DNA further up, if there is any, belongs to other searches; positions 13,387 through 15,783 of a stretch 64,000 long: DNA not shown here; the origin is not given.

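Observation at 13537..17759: Tandem pair of ~700-aa TMTC/PMT_2-like GT-C paralogs with a shared, unassigned ~300-aa C-terminal domain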

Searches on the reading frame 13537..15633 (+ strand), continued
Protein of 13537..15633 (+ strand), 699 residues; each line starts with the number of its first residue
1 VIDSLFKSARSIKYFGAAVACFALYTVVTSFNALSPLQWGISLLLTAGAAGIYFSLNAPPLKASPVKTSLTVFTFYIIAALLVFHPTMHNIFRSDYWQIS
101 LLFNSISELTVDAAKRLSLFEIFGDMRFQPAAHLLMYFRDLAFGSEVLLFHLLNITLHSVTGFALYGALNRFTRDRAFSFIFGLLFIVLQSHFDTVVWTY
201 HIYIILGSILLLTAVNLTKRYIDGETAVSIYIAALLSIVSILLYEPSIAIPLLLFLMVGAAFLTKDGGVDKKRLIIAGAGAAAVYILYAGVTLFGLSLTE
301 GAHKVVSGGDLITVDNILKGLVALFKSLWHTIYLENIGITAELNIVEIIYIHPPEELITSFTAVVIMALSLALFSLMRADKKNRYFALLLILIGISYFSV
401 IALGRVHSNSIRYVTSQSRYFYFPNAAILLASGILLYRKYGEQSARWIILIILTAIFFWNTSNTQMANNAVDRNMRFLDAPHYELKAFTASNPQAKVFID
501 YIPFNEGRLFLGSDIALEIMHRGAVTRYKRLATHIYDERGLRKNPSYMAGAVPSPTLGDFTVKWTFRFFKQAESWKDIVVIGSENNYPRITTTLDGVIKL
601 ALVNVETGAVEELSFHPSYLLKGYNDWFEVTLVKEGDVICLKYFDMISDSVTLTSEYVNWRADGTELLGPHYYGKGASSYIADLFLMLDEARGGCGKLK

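Call 65: find_related_loci(query=A1, collection=genome_contigs, flank=10000)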
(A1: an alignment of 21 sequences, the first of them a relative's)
Query A1 (699 aa) in genome_contigs; peptide patterns used: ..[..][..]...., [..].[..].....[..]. (x = any residue, [..] = any of these).
92 stretches matched a pattern; 10 encode a relative of the query (tblastn E <= 1e-3); 10 distinct loci.
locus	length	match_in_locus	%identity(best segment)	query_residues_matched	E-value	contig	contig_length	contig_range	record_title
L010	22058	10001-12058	42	19-699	1e-173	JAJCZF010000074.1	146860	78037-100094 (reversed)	MAG: Deltaproteobacteria bacterium isolate OFTM14 OFTM14_73, whole genome shotgun sequence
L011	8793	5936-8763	39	1-695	3e-159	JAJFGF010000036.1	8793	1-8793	MAG: Marinicaulis sp. isolate OFTM65 OFTM65_35, whole genome shotgun sequence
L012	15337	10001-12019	38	19-692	1e-148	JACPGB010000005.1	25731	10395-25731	MAG: Deltaproteobacteria bacterium isolate NC_groundwater_376_Ag_B-0.1um_56_22 GD18-4_B1_scaffold_92714, whole genome sh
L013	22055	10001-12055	38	10-694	2e-148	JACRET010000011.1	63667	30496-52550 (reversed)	MAG: Deltaproteobacteria bacterium isolate NC_groundwater_1706_Pr3_B-0.1um_52_15 SR-2_scaffold_141_440251, whole genome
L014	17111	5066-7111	38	19-697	2e-145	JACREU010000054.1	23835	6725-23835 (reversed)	MAG: Deltaproteobacteria bacterium isolate NC_groundwater_1707_Pr3_B-0.1um_57_20 SR-2_scaffold_141_1298137, whole genome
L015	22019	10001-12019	38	19-692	1e-142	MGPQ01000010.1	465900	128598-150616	MAG: Deltaproteobacteria bacterium GWB2_55_19 gwb2_scaffold_176, whole genome shotgun sequence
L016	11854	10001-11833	39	16-621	1e-124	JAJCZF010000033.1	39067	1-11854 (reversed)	MAG: Deltaproteobacteria bacterium isolate OFTM14 OFTM14_32, whole genome shotgun sequence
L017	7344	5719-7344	39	19-564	1e-123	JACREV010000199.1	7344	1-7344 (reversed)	MAG: Deltaproteobacteria bacterium isolate NC_groundwater_1708_Pr3_B-0.1um_57_66 SR-2_scaffold_141_2371712, whole genome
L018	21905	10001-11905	33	70-697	5e-99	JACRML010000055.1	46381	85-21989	MAG: Deltaproteobacteria bacterium isolate NC_groundwater_1906_Pr3_S2p5_42_12 SR2-18-S2p5_coassembly_scaffold_137732, wh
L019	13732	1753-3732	33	39-697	6e-90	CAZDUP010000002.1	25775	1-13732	MAG TPA_asm: uncultured Thermodesulfobacteriota bacterium isolate SRP239054_co1_42 genome assembly, contig: NODE_1242_le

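Call 77: search_protein_families(library=ncbifam, alignment_id=A3, max_evalue=0.001)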
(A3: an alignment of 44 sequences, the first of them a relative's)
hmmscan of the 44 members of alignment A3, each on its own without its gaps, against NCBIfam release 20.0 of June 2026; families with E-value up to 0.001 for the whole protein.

A. member 1, P0073 (559 aa): 0 families

B. families by the number of members that match (of 44 scanned): 24 families
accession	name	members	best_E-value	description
TIGR02521.1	type_IV_pilW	6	4.3e-21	type IV pilus biogenesis/stability protein PilW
TIGR02917.1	PEP_TPR_lipo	3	7.6e-19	XrtA/PEP-CTERM system TPR-repeat protein PrsT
NF040959.1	MamA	3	1.5e-15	magnetosome protein MamA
TIGR00990.1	3a0801s09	3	2.7e-08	mitochondrial import receptor subunit TOM70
NF033762.1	social_mot_Tgl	2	3.3e-12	social motility TPR repeat lipoprotein Tgl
TIGR00540.1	TPR_hemY_coli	2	3.2e-10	heme biosynthesis-associated TPR protein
NF008391.2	PRK11189.1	2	3e-08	lipoprotein NlpI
NF047371.1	FlcA_CTERM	2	9.5e-08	periplasmic flagellar collar protein FlcA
NF033758.1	gliding_GltE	2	3e-06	adventurous gliding motility TPR repeat lipoprotein GltE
NF008757.0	PRK11788.1-5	2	2.2e-05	lipopolysaccharide assembly protein LapB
NF047558.1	TPR_END_plus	2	0.00012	TPR end-of-group domain-containing protein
NF008756.0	PRK11788.1-4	2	0.00027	lipopolysaccharide assembly protein LapB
TIGR02552.1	LcrH_SycD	1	2.3e-12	SycD/LcrH family type III secretion system chaperone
NF033920.0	C39_PA2778_fam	1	1e-08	PA2778 family cysteine peptidase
NF002725.1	PRK02603.1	1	2e-08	photosystem I assembly protein Ycf3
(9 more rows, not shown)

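Call 78: list_cluster_members(proteins=[P0074, P0077, P0082, P0088, P0091, P0096, P0101, P0109, P0003, P0009])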
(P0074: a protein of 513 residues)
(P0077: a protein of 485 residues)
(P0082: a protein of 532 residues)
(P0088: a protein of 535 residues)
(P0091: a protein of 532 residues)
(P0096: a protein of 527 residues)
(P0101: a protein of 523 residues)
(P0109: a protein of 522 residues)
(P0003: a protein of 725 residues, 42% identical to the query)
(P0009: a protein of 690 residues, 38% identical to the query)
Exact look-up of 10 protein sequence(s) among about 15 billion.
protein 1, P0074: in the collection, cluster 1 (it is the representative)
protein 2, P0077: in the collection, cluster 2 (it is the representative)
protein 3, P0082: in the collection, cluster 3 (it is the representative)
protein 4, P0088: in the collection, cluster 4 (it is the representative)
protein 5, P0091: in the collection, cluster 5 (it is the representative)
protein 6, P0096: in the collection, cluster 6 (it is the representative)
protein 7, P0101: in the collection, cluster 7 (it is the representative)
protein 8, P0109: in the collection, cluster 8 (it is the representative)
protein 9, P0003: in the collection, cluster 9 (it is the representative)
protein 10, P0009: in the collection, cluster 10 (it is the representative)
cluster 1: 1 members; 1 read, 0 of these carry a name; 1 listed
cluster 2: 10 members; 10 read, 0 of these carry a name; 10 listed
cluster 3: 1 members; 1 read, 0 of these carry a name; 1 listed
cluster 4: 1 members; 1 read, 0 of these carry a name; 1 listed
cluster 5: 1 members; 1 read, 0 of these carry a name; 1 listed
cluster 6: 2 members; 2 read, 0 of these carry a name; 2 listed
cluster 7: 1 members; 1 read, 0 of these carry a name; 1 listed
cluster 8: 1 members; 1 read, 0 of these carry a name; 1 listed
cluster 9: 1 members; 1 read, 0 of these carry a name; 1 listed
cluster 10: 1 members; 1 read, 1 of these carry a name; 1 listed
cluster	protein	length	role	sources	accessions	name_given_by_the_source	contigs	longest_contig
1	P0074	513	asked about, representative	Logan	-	-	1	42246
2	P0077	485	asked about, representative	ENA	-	-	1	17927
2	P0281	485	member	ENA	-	-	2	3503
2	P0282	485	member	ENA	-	-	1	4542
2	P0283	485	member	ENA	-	-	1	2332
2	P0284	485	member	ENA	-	-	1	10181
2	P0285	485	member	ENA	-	-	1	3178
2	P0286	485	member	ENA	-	-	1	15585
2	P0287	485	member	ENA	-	-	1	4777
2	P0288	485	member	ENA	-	-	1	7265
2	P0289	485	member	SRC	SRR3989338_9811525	-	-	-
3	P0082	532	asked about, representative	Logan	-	-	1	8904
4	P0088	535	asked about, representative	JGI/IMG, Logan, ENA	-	-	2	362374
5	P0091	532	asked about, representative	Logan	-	-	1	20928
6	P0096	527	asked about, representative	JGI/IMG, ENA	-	-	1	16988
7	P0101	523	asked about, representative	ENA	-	-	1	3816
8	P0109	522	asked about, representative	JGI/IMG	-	-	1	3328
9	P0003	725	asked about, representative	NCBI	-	-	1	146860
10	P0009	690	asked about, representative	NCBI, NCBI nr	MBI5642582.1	MAG: hypothetical protein HY954_03800 [Deltaproteobacteria bacterium] | hypothetical protein [Deltaproteobacteria bacterium]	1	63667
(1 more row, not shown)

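Call 79: find_encoding_contigs(protein=P0088, flank=7000, max_places=1)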
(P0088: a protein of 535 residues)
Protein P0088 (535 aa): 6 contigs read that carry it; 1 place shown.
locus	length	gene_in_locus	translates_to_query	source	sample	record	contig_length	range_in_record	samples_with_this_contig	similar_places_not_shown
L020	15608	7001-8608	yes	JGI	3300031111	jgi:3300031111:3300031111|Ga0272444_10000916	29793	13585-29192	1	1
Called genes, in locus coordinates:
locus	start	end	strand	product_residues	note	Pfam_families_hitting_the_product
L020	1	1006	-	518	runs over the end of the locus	PF00884:Sulfatase (faint)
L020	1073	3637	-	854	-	PF00884:Sulfatase, PF13428:TPR_14 (faint), PF00515:TPR_1 (faint), PF07719:TPR_2 (faint), PF13176:TPR_7 (faint), PF16347:SGSH_C (weak), PF14559:TPR_19 (weak), PF14559:TPR_19 (weak), +10 more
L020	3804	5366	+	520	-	-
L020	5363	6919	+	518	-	-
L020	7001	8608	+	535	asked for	-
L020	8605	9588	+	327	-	PF01073:3Beta_HSD, PF01370:Epimerase, PF02719:Polysacc_synt_2, PF04321:RmlD_sub_bind, PF13460:NAD_binding_10, PF16363:GDP_Man_Dehyd, PF07993:NAD_binding_4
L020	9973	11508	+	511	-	PF01467:CTP_transf_like, PF00294:PfkB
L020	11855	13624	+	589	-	PF13231:PMT_2, PF13414:TPR_11 (weak), PF13432:TPR_16 (weak), PF13424:TPR_12 (weak), PF13414:TPR_11 (weak), PF14559:TPR_19 (weak), PF13432:TPR_16, PF13181:TPR_8, +13 more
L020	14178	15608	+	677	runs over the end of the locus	?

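Call 80: find_encoding_contigs(protein=P0074, flank=7000, max_places=1)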
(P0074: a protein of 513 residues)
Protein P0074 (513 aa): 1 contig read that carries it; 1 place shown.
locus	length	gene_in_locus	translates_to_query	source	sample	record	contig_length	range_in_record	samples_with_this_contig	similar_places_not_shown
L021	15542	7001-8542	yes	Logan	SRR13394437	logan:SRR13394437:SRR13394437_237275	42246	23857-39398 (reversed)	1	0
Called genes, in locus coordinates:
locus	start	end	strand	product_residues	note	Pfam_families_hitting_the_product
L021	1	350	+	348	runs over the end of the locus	PF02779:Transket_pyr, PF02780:Transketolase_C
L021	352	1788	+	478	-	PF02310:B12-binding, PF04055:Radical_SAM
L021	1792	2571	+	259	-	PF00535:Glycos_transf_2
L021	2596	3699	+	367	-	PF04055:Radical_SAM, PF13186:SPASM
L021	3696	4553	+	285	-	PF04055:Radical_SAM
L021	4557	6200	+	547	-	-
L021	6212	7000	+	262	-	PF11306:DUF3108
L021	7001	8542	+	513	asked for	-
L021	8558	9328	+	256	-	PF00535:Glycos_transf_2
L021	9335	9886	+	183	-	PF08645:PNK3P, PF00702:Hydrolase, PF13419:HAD_2, PF13242:Hydrolase_like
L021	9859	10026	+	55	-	PF19451:DUF5989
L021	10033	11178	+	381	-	PF06925:MGDG_synth, PF04101:Glyco_tran_28_C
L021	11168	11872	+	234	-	PF01743:PolyA_pol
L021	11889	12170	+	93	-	PF04456:DUF503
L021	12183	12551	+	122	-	PF02033:RBFA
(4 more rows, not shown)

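Call 81: find_encoding_contigs(protein=P0091, flank=7000, max_places=1)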
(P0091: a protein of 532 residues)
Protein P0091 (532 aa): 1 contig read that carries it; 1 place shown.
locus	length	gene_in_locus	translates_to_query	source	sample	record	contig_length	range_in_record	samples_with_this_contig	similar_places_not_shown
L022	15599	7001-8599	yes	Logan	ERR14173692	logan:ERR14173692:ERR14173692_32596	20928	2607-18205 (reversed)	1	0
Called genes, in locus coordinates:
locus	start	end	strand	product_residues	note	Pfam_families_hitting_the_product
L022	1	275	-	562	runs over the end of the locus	-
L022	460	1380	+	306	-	PF01663:Phosphodiest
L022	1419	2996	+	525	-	-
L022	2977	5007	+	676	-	-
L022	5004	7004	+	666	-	-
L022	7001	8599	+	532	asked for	-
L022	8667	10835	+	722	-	PF08240:ADH_N (faint), PF00107:ADH_zinc_N, PF01408:GFO_IDH_MocA, PF02894:GFO_IDH_MocA_C, PF22725:GFO_IDH_MocA_C3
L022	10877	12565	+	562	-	PF16889:Hepar_II_III_N, PF07940:Hepar_II_III_C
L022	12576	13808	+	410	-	PF13439:Glyco_transf_4, PF13579:Glyco_trans_4_4, PF00534:Glycos_transf_1, PF13692:Glyco_trans_1_4, PF13524:Glyco_trans_1_2 (weak)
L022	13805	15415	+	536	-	PF00953:Glycos_transf_4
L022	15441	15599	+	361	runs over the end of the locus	PF02350:Epimerase_2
